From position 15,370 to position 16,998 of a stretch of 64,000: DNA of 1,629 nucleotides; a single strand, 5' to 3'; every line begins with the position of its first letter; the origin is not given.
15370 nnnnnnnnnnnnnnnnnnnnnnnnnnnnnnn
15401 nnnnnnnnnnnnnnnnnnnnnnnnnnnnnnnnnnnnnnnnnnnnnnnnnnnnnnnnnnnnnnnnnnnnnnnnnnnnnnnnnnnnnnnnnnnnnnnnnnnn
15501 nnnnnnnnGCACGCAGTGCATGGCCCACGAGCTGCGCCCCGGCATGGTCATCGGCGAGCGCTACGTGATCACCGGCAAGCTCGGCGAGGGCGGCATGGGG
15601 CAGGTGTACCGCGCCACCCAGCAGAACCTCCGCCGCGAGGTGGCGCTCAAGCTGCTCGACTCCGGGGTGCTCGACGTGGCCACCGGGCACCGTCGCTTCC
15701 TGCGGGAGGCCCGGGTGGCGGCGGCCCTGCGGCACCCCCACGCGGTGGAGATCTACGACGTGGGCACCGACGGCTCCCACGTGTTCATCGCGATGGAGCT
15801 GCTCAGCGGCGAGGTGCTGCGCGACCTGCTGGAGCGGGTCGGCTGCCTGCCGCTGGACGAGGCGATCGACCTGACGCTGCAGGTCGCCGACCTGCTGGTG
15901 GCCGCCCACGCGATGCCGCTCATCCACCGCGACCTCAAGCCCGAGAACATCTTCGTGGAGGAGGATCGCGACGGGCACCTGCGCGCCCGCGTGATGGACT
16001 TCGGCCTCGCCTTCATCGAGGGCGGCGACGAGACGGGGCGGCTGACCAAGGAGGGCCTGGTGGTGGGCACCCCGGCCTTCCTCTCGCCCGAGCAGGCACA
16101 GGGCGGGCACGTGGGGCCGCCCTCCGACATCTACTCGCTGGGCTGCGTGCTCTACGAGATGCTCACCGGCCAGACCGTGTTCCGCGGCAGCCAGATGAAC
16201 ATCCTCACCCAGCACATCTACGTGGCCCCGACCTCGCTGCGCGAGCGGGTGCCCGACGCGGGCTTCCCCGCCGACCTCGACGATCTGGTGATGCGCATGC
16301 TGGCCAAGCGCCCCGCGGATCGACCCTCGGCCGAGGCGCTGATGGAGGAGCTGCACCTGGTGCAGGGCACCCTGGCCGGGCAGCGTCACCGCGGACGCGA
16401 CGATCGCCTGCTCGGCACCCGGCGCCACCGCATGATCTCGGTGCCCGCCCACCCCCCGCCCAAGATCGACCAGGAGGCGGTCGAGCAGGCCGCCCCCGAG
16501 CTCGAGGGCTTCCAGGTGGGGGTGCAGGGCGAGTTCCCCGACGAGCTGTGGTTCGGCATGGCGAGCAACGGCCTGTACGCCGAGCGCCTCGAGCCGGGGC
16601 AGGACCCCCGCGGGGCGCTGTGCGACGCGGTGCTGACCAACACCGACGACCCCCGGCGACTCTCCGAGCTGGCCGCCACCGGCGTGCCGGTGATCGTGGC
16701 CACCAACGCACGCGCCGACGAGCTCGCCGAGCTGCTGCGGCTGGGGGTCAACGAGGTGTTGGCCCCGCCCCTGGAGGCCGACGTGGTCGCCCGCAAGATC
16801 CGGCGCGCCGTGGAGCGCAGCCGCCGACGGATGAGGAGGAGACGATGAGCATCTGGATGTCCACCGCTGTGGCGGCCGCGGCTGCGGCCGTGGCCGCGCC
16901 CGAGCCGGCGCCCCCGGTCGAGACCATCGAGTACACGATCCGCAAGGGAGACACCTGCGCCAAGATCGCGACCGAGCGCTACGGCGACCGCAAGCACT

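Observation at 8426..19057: Composite signalling island: Hpt + receiver + sigma-54 activator, divergent from DUF481 outer-membrane protein / PAS-HK / HAMP adenylate cyclase / Ser-Thr kinase / LysM-FecR-beta-barrel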

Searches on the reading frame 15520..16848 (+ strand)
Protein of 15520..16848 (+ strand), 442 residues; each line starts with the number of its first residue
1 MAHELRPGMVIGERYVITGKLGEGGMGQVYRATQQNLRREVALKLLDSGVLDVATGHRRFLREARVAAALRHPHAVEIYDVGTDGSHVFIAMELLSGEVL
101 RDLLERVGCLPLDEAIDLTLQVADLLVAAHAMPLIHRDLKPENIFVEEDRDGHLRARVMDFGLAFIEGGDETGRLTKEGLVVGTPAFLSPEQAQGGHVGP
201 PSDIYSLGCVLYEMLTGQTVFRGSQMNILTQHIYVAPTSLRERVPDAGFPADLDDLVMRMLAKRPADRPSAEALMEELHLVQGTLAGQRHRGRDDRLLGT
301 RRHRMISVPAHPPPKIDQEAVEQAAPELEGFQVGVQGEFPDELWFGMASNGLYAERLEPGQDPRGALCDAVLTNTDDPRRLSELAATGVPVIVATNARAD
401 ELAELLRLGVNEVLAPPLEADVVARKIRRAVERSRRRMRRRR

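Call 7: search_protein_families(library=pfam, proteins=[window:15520-16848:+], max_evalue=0.01)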
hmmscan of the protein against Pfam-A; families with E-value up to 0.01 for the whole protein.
window:15520-16848:+ (442 aa): 4 families
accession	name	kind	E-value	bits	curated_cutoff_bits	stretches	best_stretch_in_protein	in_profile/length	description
PF00069.31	Pkinase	-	2.2e-49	168.7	31.7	1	15-277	1-260/263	Protein kinase domain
PF07714.23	PK_Tyr_Ser-Thr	-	4.3e-30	105.3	23.1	1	18-278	4-258/258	Protein tyrosine and serine/threonine kinase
PF01636.29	APH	-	0.0032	17.7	23.2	0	28-131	12-109/239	Phosphotransferase enzyme family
PF06293.20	Kdo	-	0.0054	16.6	21.3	0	121-161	126-166/207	Lipopolysaccharide kinase (Kdo/WaaP) family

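Call 8: search_protein_families(library=ncbifam, proteins=[window:15520-16848:+], max_evalue=0.01)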
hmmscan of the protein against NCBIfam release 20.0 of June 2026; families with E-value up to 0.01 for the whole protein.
window:15520-16848:+ (442 aa): 19 families
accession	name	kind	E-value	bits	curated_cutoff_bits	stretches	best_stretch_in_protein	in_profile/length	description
NF033483.0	PknB_PASTA_kin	equivalog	2.3e-81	274.5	450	1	8-281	2-268/563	Stk1 family PASTA domain-containing Ser/Thr kinase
TIGR03903.1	TOMM_kin_cyc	equivalog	5.6e-46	157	705.75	1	39-283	4-254/1267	TOMM system kinase/cyclase fusion protein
NF052427.1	StpK7MSMEG_1200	equivalog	2.2e-45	155.2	900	1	15-271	9-257/601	serine/threonine protein kinase StpK7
NF047741.1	antiphage_MADS6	equivalog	3.9e-43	147.9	460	2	111-288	297-467/612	methylation-associated defense system protein kinase MAD6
NF009651.0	PRK13184.1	equivalog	1.5e-38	132.4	839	1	13-278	2-287/932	serine/threonine-protein kinase PknD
NF053615.1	SerThrKinAfsKStmc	equivalog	2.2e-30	106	1300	1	15-278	15-264/809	protein serine/threonine kinase AfsK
NF038150.1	lanthi_synth_IV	equivalog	1.8e-29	102.7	650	1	9-296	185-470/851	class IV lanthionine synthetase LanL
NF033442.0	BREX_PglW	equivalog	1.1e-18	66.5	990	1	54-286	251-491/1391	BREX system serine/threonine kinase PglW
NF038151.1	lanthi_synth_III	equivalog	1.2e-13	50.4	575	1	14-240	221-448/833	class III lanthionine synthetase LanKC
NF043056.1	T4SS_LegK1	equivalog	5e-11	41.9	550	1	91-214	157-283/516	Dot/Icm T4SS effector kinase LegK1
NF058632.1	SerThrKinPrkT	equivalog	8.6e-10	38.1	280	1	12-162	20-163/322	serine/threonine protein kinase PrkT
NF011464.0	PRK14879.1-7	equivalog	1.4e-06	28.2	246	1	51-165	44-150/221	Kae1-associated kinase Bud32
TIGR03724.2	arch_bud32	equivalog_domain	2.5e-06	27.1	125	1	51-171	31-138/193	KEOPS complex kinase/ATPase Bud32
NF011463.0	PRK14879.1-4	equivalog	1.4e-05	24.6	188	1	51-167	56-163/237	Kae1-associated kinase Bud32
NF007174.0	PRK09605.1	equivalog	1.4e-05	23.8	447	1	48-168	371-477/535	bifunctional N(6)-L-threonylcarbamoyladenine synthase/serine/threonine protein kinase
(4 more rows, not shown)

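Call 76: find_homologous_proteins(query=window:15520-16845:+, max_evalue=1e-30)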
Query window:15520-16845:+ (442 aa): 6860 proteins with E <= 1e-30 among 8000 candidates; the best 120 are listed.
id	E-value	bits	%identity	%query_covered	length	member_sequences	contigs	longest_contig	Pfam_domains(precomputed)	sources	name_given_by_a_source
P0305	5.2e-287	970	99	100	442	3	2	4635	PF07714.24,PF00069.32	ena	-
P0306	1.4e-215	734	79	96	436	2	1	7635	PF07714.24,PF00069.32,PF01636.30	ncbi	ncbi:MAG: serine/threonine-protein kinase [Nannocystaceae bacterium]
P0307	3.3e-201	687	71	100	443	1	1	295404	PF06293.21,PF07714.24,PF00069.32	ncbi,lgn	ncbi:MAG: serine/threonine-protein kinase [Myxococcota bacterium]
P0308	1.4e-191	655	69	99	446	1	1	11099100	PF07714.24,PF00069.32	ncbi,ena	-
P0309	1.1e-189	649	70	99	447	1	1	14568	PF07714.24,PF00069.32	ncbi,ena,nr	ncbi:MAG: protein kinase [Deltaproteobacteria bacterium]|nr:protein kinase [Deltaproteobacteria bact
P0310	3.3e-189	647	69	98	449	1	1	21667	PF07714.24,PF00069.32,PF01636.30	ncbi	-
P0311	4.5e-179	614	67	95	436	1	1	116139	PF07714.24,PF00069.32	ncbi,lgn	ncbi:MAG: serine/threonine-protein kinase [Myxococcota bacterium]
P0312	2.0e-177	609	67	97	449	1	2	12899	PF06293.21,PF07714.24,PF00069.32,PF01636.30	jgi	-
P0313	8.9e-176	603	65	97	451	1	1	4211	PF07714.24,PF00069.32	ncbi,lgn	-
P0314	3.3e-171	588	65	96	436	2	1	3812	PF07714.24,PF00069.32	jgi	jgi:hypothetical protein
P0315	5.3e-171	587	65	95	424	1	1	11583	PF07714.24,PF00069.32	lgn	-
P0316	2.5e-170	585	65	94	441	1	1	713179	PF07714.24,PF00069.32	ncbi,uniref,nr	ncbi:serine/threonine-protein kinase [Paraliomyxa miuraensis]|uniref:serine/threonine-protein kinase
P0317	7.9e-168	577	65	94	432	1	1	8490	PF07714.24,PF00069.32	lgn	-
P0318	5.0e-166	571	64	95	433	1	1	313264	PF07714.24,PF00069.32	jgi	-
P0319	2.2e-163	562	64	94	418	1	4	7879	PF07714.24,PF00069.32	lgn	-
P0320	1.8e-159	549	65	89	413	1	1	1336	PF07714.24,PF00069.32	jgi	jgi:serine/threonine-protein kinase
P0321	1.6e-143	497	65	83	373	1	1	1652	PF07714.24,PF00069.32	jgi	-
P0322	2.0e-138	480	68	76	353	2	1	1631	PF07714.24,PF00069.32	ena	-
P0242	2.5e-137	477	70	70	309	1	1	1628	PF07714.24,PF00069.32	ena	-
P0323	1.7e-135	471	55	98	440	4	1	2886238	PF07714.24,PF00069.32,PF01636.30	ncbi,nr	ncbi:MAG: serine/threonine protein kinase [Deltaproteobacteria bacterium]|nr:serine/threonine protei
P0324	3.2e-132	460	55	98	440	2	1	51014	PF07714.24,PF00069.32,PF01636.30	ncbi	-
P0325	7.0e-131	455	55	98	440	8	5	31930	PF07714.24,PF00069.32,PF01636.30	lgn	-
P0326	3.5e-129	450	51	94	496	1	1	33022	PF07714.24,PF00069.32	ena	-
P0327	1.7e-128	447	55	98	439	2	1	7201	PF07714.24,PF00069.32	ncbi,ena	-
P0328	3.6e-128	446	52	94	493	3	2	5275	PF07714.24,PF00069.32,PF03109.23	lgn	-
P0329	1.0e-127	445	51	99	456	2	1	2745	PF07714.24,PF00069.32,PF01636.30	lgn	-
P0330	3.9e-127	443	51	99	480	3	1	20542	PF07714.24,PF00069.32,PF01636.30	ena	-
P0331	1.3e-126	441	51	99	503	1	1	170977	PF07714.24,PF00069.32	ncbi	-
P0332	1.6e-126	441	52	99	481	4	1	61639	PF07714.24,PF00069.32,PF01636.30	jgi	jgi:serine/threonine-protein kinase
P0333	2.9e-126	440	55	98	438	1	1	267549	PF07714.24,PF00069.32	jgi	jgi:serine/threonine-protein kinase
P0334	4.9e-126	439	52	98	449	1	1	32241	PF07714.24,PF00069.32,PF01636.30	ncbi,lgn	-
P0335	5.8e-126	439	51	99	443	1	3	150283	PF07714.24,PF00069.32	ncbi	-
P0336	2.9e-125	437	52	98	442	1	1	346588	PF07714.24,PF00069.32,PF01636.30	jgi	jgi:serine/threonine-protein kinase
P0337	4.0e-125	436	63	73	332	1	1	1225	PF07714.24,PF00069.32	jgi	-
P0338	4.2e-125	436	51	99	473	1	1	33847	PF07714.24,PF00069.32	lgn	-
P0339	6.3e-125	436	51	98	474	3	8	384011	PF07714.24,PF00069.32,PF03109.23,PF01636.30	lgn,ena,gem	-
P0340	1.3e-124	435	63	75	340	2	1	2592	PF07714.24,PF00069.32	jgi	jgi:hypothetical protein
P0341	3.1e-124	433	51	99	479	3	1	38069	PF07714.24,PF00069.32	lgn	-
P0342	2.2e-123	431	51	98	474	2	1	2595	PF07714.24,PF00069.32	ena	-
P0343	2.7e-123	430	51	98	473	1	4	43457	PF07714.24,PF00069.32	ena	-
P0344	3.5e-122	427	50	99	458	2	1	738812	PF07714.24,PF00069.32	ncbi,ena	-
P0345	1.9e-121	424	51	98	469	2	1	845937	PF07714.24,PF00069.32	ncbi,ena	-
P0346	1.9e-121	424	49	100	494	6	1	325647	PF07714.24,PF00069.32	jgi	-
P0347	2.6e-121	424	50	99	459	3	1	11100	PF07714.24,PF00069.32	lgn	-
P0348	9.3e-121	422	50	98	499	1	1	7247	PF07714.24,PF00069.32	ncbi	-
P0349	5.0e-120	420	50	97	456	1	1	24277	PF07714.24,PF00069.32,PF01636.30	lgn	-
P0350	7.8e-120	419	50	98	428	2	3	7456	PF07714.24,PF00069.32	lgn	-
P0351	1.4e-119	418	50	99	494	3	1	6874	PF07714.24,PF00069.32,PF01636.30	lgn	-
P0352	1.9e-116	408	68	62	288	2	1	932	PF07714.24,PF00069.32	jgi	jgi:hypothetical protein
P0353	7.9e-116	406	51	95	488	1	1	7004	PF07714.24,PF00069.32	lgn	-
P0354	2.7e-115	404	50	96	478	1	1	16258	PF07714.24,PF00069.32,PF01636.30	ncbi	-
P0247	6.4e-115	403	49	98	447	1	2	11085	PF06293.21,PF07714.24,PF00069.32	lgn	-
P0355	7.0e-114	399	49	96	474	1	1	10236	PF07714.24,PF00069.32,PF03109.23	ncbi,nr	ncbi:MAG: serine/threonine protein kinase [Myxococcales bacterium]|nr:serine/threonine protein kinas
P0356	6.0e-112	393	51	95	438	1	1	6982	PF07714.24,PF00069.32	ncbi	ncbi:MAG: serine/threonine-protein kinase [Myxococcota bacterium]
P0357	8.0e-111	389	50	99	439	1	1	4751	PF07714.24,PF00069.32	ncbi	-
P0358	8.3e-111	389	63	66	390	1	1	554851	PF07714.24,PF00069.32,PF01636.30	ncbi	ncbi:MAG: serine/threonine-protein kinase [Nannocystaceae bacterium]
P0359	1.0e-110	389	47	93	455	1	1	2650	PF07714.24,PF00069.32,PF01636.30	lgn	-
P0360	4.0e-110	387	49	98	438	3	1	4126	PF07714.24,PF00069.32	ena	-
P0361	2.1e-109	385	49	94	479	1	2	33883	PF07714.24,PF00069.32,PF01636.30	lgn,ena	-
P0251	4.8e-108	380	47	95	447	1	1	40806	PF07714.24,PF00069.32,PF01636.30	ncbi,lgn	ncbi:MAG: serine/threonine-protein kinase [Myxococcota bacterium]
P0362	1.0e-107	379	48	97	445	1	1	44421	PF07714.24,PF00069.32,PF01636.30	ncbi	-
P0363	3.9e-107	377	49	96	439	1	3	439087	PF07714.24,PF00069.32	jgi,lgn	-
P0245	3.9e-107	377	48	97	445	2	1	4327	PF07714.24,PF00069.32,PF01636.30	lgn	-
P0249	1.7e-106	375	48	99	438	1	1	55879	PF07714.24,PF00069.32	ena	-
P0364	5.7e-106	373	48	96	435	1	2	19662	PF07714.24,PF00069.32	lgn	-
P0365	3.2e-105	371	50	95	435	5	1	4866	PF07714.24,PF00069.32,PF01636.30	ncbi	-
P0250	5.9e-105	370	46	98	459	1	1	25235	PF07714.24,PF00069.32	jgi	jgi:hypothetical protein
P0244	7.8e-105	369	47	98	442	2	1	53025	PF07714.24,PF00069.32,PF01636.30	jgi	-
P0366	9.4e-105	369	48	95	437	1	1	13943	PF07714.24,PF00069.32,PF01636.30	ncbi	-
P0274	1.2e-103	366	49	98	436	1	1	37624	PF07714.24,PF00069.32,PF01636.30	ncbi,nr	ncbi:MAG: serine/threonine protein kinase [Myxococcales bacterium FL481]|nr:MAG: serine/threonine pr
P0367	1.7e-103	365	49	95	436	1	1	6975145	PF07714.24,PF00069.32,PF01636.30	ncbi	ncbi:serine/threonine-protein kinase [Nannocystaceae bacterium ST9]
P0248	1.9e-103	365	49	93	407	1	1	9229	PF07714.24,PF00069.32,PF01636.30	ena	-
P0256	2.2e-102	361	48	93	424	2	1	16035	PF07714.24,PF00069.32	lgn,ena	-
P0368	6.2e-102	360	46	94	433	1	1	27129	PF07714.24,PF00069.32,PF01636.30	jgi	jgi:serine/threonine protein kinase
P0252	3.9e-101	357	45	100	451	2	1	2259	PF07714.24,PF00069.32,PF03109.23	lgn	-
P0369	4.6e-101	357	40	59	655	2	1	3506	PF06293.21,PF07714.24,PF13095.13,PF00069.32,PF03109.23,PF17667.8,PF01636.30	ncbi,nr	ncbi:MAG: serine/threonine protein kinase, partial [Planctomycetota bacterium]|nr:serine/threonine p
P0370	8.3e-100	353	45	96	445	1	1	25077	PF07714.24,PF00069.32,PF03109.23,PF01636.30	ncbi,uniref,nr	ncbi:Serine/threonine-protein kinase PknB [Enhygromyxa salina]|uniref:Serine/threonine-protein kinas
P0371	1.1e-99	353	46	99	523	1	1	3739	PF07714.24,PF00069.32,PF01636.30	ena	-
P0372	1.1e-97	346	46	98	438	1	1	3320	PF07714.24,PF00069.32,PF01636.30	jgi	-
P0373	8.6e-96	340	42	62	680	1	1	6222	PF06293.21,PF07714.24,PF00069.32,PF03109.23,PF17667.8,PF01636.30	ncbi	-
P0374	1.1e-95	339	45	97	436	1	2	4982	PF07714.24,PF00069.32,PF01636.30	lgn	-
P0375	1.6e-95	339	45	96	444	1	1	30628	PF07714.24,PF00069.32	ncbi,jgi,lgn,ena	-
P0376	3.8e-95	338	45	97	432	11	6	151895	PF07714.24,PF00069.32,PF03109.23,PF01636.30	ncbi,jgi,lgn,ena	-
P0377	4.4e-95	337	46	98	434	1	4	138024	PF07714.24,PF00069.32,PF01636.30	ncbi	-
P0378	4.7e-95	337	46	94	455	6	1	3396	PF07714.24,PF00069.32,PF01636.30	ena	-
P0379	1.1e-94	336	46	98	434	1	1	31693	PF07714.24,PF00069.32,PF01636.30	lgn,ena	-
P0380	2.6e-94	335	40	60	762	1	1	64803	PF07714.24,PF00069.32,PF03109.23,PF01636.30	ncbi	-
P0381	3.5e-94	334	45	99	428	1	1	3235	PF07714.24,PF00069.32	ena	-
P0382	3.8e-94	334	46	95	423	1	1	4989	PF07714.24,PF00069.32,PF01636.30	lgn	-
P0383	4.1e-94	334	46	95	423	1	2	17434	PF07714.24,PF00069.32,PF01636.30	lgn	-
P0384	7.3e-94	333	45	100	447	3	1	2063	PF07714.24,PF00069.32,PF01636.30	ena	-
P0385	2.0e-93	332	44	98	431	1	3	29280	PF07714.24,PF00069.32,PF03109.23,PF01636.30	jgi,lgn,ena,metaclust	metaclust:\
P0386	2.4e-93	332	44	98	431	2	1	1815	PF07714.24,PF00069.32,PF03109.23,PF01636.30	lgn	-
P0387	2.8e-93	331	46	97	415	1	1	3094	PF07714.24,PF00069.32,PF03109.23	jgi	jgi:hypothetical protein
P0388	5.8e-93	330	43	95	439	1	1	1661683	PF07714.24,PF00069.32,PF01636.30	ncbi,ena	-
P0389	1.4e-92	329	43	94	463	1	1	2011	PF07714.24,PF00069.32,PF03109.23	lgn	-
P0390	1.4e-92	329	43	94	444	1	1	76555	PF07714.24,PF00069.32,PF01636.30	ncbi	-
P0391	1.7e-92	329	44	97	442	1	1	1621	PF07714.24,PF00069.32,PF01636.30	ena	-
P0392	2.7e-92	328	44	100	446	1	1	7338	PF07714.24,PF00069.32,PF01636.30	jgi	jgi:eukaryotic-like serine/threonine-protein kinase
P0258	4.4e-92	327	44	97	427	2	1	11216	PF07714.24,PF00069.32,PF03109.23,PF01636.30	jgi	-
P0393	7.2e-92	327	43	95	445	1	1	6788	PF07714.24,PF00069.32,PF01636.30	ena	-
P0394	1.5e-91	326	43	95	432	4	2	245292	PF07714.24,PF00069.32,PF01636.30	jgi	-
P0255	2.8e-91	325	43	98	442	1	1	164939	PF07714.24,PF00069.32,PF01636.30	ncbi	ncbi:MAG: serine/threonine-protein kinase [Polyangiales bacterium]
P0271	3.4e-91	325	43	97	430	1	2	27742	PF07714.24,PF00069.32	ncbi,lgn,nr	ncbi:serine/threonine protein kinase [Myxococcota bacterium]|nr:serine/threonine protein kinase [Myx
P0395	4.7e-91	324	43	95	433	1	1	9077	PF06293.21,PF07714.24,PF00069.32,PF01636.30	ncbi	-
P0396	5.0e-91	324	43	96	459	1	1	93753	PF07714.24,PF00069.32,PF01636.30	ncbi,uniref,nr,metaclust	ncbi:serine/threonine protein kinase [Enhygromyxa salina]|uniref:Serine/threonine protein kinase n=1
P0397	6.1e-91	324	44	99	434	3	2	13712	PF07714.24,PF00069.32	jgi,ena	jgi:serine/threonine-protein kinase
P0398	7.9e-91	323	44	98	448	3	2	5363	PF07714.24,PF00069.32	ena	-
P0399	8.4e-91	323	44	95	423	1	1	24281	PF07714.24,PF00069.32,PF03109.23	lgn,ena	-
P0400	8.9e-91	323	43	97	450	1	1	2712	PF07714.24,PF00069.32,PF17667.8,PF01636.30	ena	-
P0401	1.3e-90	323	43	97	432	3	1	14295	PF07714.24,PF00069.32,PF03109.23,PF01636.30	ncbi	-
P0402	1.4e-90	323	45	98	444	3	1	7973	PF07714.24,PF00069.32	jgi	jgi:serine/threonine protein kinase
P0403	3.1e-90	321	43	97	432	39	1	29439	PF07714.24,PF00069.32,PF03109.23,PF01636.30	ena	-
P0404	3.2e-90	321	42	94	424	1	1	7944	PF07714.24,PF00069.32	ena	-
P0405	3.7e-90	321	43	99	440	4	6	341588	PF07714.24,PF00069.32,PF01636.30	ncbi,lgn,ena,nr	ncbi:MAG: serine/threonine protein kinase [Sandaracinaceae bacterium]|nr:serine/threonine protein ki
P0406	4.3e-90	321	44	97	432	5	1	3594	PF07714.24,PF00069.32,PF03109.23,PF01636.30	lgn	-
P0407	4.7e-90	321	42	97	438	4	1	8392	PF06293.21,PF07714.24,PF00069.32,PF03109.23,PF01636.30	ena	-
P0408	6.1e-90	320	48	79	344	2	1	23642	PF07714.24,PF00069.32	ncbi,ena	-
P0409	6.2e-90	320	42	95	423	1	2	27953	PF07714.24,PF00069.32,PF03109.23,PF01636.30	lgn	-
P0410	1.1e-89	320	43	100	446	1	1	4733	PF07714.24,PF00069.32,PF01636.30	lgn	-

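Call 92: find_encoding_contigs(protein=P0367, flank=10000, max_places=1)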
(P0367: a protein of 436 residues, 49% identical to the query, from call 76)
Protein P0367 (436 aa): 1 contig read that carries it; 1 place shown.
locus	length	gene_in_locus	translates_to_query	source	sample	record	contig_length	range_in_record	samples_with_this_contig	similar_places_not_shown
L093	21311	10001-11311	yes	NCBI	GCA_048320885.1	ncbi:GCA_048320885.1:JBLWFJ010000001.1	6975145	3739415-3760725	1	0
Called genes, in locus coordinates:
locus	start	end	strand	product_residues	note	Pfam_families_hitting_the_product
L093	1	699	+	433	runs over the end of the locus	PF13650:Asp_protease_2, PF13975:gag-asp_proteas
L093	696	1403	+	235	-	-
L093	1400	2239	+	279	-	-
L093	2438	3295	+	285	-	-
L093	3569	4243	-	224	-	-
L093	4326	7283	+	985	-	PF00069:Pkinase, PF07714:PK_Tyr_Ser-Thr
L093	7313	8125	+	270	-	PF07920:DUF1684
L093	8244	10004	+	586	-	PF00672:HAMP (weak), PF00211:Guanylate_cyc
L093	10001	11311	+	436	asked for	PF00069:Pkinase, PF07714:PK_Tyr_Ser-Thr, PF01636:APH (faint)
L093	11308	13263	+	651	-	-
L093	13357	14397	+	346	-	PF26363:Phospholipase-like (faint), PF01764:Lipase_3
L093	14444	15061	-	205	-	PF10116:Host_attach, PF18856:baeRF_family12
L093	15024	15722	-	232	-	-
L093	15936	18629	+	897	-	PF00521:DNA_topoisoIV, PF03989:DNA_gyraseA_C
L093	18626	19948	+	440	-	PF00202:Aminotran_3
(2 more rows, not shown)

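Call 94: find_encoding_contigs(protein=P0405, flank=10000, max_places=1)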
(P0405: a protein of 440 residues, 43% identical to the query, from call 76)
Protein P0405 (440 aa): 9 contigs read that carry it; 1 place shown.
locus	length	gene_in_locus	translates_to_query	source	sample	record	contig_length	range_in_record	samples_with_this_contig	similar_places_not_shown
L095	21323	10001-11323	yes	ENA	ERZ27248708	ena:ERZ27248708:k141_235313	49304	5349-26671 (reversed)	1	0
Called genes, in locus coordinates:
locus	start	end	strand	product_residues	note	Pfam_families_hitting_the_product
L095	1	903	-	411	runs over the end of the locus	-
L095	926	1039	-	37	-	-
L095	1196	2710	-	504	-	PF05090:HTTM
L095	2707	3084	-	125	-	-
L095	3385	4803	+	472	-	PF18884:TSP3_bac, PF00691:OmpA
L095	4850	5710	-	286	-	PF00069:Pkinase, PF07714:PK_Tyr_Ser-Thr, PF17667:Pkinase_fungal (weak), PF03109:ABC1 (weak)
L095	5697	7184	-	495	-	PF16697:Yop-YscD_cpl, PF00498:FHA, PF00158:Sigma54_activat, PF14532:Sigma54_activ_2, PF07728:AAA_5, PF25601:AAA_lid_14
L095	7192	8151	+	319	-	-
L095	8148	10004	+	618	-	PF00211:Guanylate_cyc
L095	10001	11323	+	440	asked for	PF00069:Pkinase, PF07714:PK_Tyr_Ser-Thr, PF01636:APH (weak)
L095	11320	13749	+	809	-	PF01476:LysM (weak), PF04773:FecR (weak)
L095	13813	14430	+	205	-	PF10502:Peptidase_S26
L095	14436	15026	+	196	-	PF02283:CobU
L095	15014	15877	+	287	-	PF12122:Rhomboid_N (weak), PF01694:Rhomboid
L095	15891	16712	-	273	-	PF07209:DUF1415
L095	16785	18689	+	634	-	PF00069:Pkinase, PF07714:PK_Tyr_Ser-Thr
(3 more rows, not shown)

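Call 106: find_encoding_contigs(protein=P0370, flank=10000, max_places=1)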
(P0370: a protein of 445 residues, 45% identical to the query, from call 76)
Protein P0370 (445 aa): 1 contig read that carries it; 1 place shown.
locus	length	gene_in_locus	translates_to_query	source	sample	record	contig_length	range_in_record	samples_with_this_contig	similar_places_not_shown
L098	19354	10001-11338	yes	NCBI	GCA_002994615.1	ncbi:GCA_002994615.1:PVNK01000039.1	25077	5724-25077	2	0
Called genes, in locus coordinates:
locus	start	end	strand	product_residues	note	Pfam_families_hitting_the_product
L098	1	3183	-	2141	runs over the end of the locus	PF13205:Big_5 (weak), PF02369:Big_1 (faint), PF11974:bMG3, PF17789:MG4 (faint), PF01835:MG2, PF07703:A2M_BRD, PF00207:A2M, PF17973:bMG10, +3 more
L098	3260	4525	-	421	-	-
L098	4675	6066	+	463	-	PF00072:Response_reg, PF00158:Sigma54_activat, PF14532:Sigma54_activ_2, PF07728:AAA_5, PF25601:AAA_lid_14, PF02954:HTH_8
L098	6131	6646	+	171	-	-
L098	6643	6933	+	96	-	-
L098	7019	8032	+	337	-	PF00069:Pkinase, PF03109:ABC1 (faint), PF07714:PK_Tyr_Ser-Thr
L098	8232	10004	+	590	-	PF00672:HAMP (weak), PF00211:Guanylate_cyc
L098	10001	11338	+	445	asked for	PF00069:Pkinase, PF07714:PK_Tyr_Ser-Thr, PF01636:APH (faint), PF03109:ABC1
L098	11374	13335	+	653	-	-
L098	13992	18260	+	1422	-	PF13646:HEAT_2 (weak)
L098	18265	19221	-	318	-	-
